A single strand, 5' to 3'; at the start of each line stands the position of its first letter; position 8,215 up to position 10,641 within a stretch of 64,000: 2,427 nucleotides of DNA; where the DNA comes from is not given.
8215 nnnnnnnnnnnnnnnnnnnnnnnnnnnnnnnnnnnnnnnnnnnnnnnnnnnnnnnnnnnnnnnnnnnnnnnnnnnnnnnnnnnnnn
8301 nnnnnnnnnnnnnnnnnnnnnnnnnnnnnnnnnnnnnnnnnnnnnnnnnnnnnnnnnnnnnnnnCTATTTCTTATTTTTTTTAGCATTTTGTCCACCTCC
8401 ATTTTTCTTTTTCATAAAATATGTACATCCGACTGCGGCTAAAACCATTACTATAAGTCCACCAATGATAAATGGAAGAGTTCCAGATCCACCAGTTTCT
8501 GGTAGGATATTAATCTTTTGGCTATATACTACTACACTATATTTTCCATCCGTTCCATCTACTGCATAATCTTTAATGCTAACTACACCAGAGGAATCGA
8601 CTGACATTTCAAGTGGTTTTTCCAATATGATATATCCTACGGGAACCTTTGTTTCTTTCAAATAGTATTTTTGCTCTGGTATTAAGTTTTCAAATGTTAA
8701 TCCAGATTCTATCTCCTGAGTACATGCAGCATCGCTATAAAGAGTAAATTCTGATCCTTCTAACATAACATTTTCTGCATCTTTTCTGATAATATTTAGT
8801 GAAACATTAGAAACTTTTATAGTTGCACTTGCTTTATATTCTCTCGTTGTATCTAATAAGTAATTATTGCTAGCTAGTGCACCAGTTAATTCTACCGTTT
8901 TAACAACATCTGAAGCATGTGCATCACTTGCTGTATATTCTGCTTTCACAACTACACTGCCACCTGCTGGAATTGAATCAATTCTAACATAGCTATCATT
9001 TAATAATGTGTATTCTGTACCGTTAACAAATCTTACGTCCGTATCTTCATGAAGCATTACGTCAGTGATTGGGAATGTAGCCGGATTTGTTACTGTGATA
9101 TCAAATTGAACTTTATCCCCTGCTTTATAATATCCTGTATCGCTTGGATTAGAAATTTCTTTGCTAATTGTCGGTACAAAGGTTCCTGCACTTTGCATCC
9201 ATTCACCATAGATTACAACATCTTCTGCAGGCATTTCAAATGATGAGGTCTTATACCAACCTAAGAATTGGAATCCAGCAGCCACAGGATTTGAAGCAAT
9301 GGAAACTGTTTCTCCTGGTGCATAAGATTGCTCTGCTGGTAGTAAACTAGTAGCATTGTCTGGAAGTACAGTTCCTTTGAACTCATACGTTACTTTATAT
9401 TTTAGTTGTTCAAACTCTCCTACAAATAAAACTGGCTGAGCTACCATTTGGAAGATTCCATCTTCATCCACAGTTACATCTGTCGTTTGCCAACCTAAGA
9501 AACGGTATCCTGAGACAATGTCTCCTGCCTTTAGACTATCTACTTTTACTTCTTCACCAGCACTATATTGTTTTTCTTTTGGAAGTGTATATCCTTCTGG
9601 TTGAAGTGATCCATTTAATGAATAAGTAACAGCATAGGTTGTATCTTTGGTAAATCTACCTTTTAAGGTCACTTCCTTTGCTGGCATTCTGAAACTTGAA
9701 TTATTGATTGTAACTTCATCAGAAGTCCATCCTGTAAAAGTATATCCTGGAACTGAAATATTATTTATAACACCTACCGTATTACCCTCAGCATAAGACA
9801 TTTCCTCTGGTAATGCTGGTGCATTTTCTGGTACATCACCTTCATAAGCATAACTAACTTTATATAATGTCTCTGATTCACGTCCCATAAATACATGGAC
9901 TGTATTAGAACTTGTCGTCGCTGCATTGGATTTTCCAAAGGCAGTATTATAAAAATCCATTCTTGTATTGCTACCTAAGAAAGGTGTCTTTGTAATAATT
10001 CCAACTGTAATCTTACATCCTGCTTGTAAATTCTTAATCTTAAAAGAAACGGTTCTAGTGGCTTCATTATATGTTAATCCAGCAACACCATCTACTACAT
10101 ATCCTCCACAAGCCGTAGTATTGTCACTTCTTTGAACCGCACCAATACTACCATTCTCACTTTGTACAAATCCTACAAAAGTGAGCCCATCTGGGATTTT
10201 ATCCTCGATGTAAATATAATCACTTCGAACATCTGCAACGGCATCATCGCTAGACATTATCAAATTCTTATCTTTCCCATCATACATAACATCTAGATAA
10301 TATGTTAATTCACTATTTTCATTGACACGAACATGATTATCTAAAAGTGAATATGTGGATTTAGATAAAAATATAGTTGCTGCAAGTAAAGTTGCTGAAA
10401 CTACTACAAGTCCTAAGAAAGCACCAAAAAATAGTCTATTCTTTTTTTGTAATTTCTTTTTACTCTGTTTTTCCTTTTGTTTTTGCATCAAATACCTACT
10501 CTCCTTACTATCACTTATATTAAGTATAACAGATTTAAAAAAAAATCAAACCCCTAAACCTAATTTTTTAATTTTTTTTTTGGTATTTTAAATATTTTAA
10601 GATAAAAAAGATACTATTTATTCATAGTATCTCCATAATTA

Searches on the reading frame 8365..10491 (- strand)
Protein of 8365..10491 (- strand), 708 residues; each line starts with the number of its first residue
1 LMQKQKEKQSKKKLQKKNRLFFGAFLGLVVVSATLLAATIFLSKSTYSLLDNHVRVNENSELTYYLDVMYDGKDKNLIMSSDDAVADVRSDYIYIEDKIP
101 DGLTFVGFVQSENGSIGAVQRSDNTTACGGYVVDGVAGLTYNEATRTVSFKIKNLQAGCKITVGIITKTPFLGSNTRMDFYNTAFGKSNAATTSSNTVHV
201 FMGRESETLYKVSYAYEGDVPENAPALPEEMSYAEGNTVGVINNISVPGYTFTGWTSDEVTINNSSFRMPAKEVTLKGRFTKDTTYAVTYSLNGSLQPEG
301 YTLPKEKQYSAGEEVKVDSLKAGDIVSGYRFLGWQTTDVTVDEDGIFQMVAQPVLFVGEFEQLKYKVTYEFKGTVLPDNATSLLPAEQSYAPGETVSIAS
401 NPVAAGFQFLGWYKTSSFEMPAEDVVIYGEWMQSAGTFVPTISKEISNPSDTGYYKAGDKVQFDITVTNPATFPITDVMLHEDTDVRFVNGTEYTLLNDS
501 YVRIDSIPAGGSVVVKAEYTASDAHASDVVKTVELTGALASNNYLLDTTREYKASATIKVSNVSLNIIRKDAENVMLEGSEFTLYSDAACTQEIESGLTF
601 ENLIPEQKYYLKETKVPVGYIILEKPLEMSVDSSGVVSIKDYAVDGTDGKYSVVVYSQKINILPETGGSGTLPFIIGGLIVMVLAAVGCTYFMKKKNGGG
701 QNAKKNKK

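Call 25: search_protein_families(library=pfam, proteins=[window:8365-10491:-], max_evalue=0.0001)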
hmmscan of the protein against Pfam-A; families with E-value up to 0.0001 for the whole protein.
window:8365-10491:- (708 aa): 4 families
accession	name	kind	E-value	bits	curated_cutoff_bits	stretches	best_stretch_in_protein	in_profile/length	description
PF09479.16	Flg_new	-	1.5e-15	57.5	27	1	365-419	1-45/65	Listeria-Bacteroides repeat domain (List_Bact_rpt)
PF18998.6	Flg_new_2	-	2.7e-14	53.4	23.6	1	231-283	17-72/73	Divergent InlB B-repeat domain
PF17802.7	SpaA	-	8.6e-10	39.1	23.1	1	564-640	2-88/91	Prealbumin-like fold domain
PF18655.7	SHIRT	-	1.4e-09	38.9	22.4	1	364-432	2-80/82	SHIRT domain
